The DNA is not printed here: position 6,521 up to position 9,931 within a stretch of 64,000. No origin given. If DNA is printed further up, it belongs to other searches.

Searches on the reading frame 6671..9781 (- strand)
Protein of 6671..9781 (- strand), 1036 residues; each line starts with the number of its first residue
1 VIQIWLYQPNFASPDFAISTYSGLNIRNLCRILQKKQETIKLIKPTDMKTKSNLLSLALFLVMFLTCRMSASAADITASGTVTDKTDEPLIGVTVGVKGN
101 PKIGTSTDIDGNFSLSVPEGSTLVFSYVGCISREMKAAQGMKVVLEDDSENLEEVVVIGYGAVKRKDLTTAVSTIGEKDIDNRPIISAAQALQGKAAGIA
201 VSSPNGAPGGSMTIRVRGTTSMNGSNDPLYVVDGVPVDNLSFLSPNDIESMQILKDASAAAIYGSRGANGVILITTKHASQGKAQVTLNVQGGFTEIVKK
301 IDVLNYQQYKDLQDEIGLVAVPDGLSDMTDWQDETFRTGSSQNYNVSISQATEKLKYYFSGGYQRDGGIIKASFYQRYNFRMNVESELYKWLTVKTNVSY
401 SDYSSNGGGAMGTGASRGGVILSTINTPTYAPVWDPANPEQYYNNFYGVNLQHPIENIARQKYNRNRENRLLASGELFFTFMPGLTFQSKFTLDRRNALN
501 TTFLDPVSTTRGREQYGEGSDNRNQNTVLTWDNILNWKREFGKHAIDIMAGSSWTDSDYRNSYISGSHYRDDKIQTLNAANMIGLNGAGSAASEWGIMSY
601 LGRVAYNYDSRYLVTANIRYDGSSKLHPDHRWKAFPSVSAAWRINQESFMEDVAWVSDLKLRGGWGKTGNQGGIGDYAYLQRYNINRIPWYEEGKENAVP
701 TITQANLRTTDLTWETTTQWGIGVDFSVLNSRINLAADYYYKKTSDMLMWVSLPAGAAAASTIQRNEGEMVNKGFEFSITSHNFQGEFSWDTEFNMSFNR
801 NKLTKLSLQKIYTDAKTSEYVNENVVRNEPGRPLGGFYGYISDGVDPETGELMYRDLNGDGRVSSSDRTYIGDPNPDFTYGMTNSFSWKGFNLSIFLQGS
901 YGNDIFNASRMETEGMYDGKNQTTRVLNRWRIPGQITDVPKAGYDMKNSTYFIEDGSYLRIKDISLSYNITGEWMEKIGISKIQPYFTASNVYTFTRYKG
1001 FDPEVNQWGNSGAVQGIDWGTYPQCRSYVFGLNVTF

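Call 55: search_protein_families(library=pfam, proteins=[window:6671-9781:-])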
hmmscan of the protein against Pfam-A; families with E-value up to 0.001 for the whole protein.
window:6671-9781:- (1036 aa): 4 families
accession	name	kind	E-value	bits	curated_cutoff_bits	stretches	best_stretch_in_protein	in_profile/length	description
PF07715.20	Plug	-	3.2e-20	73.1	23.9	1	165-271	2-107/107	TonB-dependent Receptor Plug Domain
PF00593.30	TonB_dep_Rec_b-barrel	-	3e-17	64.1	27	1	434-974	21-427/436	TonB dependent receptor-like, beta-barrel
PF13715.12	CarbopepD_reg_2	-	8.6e-16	58.2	32.2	1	79-157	2-88/88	CarboxypepD_reg-like domain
PF13620.12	CarboxypepD_reg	-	4e-07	30.7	32.3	1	79-134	3-63/82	Carboxypeptidase regulatory-like domain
